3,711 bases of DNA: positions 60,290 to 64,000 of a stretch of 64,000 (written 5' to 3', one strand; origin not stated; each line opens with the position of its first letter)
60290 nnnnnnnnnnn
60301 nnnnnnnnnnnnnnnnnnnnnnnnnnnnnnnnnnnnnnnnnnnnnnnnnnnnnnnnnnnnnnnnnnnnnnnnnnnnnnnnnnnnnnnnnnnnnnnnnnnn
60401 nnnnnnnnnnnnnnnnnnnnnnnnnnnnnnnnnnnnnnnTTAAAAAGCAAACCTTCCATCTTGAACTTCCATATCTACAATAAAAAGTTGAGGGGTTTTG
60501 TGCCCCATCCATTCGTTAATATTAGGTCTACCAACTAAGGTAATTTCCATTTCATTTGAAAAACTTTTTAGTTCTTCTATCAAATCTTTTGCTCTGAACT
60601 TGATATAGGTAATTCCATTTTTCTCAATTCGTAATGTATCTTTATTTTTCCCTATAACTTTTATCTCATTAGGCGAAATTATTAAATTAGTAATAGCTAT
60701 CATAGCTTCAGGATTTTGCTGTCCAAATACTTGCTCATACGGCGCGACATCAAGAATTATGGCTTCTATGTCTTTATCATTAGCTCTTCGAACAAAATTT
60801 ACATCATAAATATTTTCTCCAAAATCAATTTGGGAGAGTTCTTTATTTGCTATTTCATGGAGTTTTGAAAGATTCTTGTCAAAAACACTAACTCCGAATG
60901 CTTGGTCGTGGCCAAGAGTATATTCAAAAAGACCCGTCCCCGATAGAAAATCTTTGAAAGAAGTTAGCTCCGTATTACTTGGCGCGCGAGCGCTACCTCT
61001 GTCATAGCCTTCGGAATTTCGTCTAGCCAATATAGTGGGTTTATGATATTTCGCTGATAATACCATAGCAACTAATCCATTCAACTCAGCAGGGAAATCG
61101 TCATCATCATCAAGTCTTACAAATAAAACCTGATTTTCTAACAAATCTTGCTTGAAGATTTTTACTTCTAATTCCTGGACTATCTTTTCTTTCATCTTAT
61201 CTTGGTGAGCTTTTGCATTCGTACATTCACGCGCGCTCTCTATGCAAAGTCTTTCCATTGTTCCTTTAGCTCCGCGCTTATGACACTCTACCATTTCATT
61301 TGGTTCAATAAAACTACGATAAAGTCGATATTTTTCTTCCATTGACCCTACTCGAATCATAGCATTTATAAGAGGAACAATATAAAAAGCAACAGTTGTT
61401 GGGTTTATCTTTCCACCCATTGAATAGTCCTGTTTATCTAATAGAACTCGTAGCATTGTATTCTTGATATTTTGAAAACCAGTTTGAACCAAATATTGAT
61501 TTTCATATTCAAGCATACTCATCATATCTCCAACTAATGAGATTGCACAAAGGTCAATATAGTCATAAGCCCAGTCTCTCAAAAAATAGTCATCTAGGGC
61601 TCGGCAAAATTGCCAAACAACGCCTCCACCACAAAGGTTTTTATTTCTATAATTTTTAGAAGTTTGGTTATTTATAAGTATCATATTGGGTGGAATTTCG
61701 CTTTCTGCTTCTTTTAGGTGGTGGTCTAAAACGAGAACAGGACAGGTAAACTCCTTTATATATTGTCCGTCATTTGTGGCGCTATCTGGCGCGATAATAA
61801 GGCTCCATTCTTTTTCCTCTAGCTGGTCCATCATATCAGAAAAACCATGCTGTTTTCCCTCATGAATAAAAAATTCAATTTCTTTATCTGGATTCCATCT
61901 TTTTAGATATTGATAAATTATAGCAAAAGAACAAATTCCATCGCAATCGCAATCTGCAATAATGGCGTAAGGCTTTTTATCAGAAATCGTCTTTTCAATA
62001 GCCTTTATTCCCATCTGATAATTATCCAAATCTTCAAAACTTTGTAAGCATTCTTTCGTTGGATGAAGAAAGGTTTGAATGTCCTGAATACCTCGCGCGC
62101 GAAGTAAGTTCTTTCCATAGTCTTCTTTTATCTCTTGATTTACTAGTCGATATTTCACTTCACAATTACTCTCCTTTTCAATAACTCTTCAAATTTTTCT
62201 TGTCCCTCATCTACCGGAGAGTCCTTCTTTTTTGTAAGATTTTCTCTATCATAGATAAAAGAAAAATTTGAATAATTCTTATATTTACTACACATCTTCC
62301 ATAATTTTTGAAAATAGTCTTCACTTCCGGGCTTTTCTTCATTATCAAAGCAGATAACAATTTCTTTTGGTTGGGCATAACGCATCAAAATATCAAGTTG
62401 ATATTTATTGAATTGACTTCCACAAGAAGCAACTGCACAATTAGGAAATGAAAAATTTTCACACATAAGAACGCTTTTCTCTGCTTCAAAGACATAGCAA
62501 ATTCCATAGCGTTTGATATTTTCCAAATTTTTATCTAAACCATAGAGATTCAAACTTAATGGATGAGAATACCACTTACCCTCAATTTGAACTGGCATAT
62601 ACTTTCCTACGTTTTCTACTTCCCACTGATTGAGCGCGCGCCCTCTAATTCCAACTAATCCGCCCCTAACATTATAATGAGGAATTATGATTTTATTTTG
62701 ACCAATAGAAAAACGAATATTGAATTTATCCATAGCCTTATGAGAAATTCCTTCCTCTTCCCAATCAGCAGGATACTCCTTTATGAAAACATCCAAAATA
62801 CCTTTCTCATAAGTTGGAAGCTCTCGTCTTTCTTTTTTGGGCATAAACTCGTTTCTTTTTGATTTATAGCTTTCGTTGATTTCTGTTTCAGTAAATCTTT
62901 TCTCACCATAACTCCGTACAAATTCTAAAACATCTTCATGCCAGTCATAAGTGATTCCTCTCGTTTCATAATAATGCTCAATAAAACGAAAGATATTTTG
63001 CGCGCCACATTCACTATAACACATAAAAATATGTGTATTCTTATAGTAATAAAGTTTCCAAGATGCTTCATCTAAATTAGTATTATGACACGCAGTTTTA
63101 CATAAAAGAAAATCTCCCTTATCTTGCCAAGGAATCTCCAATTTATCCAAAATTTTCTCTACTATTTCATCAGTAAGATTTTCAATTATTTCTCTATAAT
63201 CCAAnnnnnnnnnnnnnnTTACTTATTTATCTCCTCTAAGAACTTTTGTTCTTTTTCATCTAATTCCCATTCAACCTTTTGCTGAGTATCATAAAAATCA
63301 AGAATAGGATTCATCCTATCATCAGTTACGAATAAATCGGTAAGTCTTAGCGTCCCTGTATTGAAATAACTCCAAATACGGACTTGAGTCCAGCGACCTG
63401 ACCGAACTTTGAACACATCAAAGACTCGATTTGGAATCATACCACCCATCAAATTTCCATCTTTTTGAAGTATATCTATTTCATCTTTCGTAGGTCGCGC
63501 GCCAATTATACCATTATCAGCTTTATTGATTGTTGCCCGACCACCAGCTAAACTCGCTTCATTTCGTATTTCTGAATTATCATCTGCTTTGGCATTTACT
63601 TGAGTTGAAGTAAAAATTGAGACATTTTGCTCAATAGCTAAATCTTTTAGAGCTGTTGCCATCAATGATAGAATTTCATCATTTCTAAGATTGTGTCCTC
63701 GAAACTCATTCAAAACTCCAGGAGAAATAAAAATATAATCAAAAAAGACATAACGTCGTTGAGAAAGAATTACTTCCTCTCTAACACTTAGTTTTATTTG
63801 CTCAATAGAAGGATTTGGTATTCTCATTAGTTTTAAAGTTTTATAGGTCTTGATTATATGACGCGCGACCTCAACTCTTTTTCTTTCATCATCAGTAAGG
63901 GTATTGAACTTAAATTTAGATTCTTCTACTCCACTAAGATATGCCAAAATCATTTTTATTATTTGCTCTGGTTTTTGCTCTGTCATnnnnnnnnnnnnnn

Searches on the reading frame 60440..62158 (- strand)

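Call 10: search_protein_families(library=phrogs, proteins=[window:60440-62158:-])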
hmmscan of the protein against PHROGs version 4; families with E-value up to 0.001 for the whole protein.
window:60440-62158:- (572 aa): 1 family
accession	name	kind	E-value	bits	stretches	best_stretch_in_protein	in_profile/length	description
phrog_2484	-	DNA, RNA and nucleotide metabolism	4.1e-144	482.3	1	1-567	1-560/564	RecJ-like ssDNA exonuclease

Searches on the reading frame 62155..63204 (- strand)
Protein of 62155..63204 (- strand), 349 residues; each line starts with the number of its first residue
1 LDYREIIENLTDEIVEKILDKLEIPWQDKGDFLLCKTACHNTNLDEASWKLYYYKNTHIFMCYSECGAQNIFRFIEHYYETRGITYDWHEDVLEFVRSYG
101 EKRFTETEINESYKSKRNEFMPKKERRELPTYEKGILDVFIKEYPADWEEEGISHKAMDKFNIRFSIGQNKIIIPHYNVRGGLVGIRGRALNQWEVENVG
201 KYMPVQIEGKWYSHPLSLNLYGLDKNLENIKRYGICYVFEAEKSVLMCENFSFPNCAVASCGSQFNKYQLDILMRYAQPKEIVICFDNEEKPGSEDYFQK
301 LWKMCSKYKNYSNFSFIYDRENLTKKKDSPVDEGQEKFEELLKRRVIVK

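Call 64: search_protein_families(library=pfam, max_evalue=0.001, proteins=[window:62155-63204:-])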
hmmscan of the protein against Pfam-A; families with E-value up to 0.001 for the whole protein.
window:62155-63204:- (349 aa): 1 family
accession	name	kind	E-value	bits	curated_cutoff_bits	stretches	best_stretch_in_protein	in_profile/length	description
PF13155.12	Toprim_2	-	0.00015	22.5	22.1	1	237-291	1-54/88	Toprim-like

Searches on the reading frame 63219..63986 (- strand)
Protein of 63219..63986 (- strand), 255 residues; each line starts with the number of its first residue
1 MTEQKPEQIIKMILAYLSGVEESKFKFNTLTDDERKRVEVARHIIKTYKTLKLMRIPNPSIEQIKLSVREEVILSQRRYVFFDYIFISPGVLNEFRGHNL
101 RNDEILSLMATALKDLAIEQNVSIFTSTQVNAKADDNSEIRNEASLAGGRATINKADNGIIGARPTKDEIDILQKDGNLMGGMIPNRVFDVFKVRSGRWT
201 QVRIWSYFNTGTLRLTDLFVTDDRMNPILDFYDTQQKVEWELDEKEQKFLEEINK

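Call 64: search_protein_families(library=pfam, max_evalue=0.001, proteins=[window:63219-63986:-])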
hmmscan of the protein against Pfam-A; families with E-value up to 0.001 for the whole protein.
window:63219-63986:- (255 aa): 1 family
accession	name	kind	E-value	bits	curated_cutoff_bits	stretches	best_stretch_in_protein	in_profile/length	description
PF03796.21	DnaB_C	-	1.1e-07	31.9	27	1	3-143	57-191/255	DnaB-like helicase C terminal domain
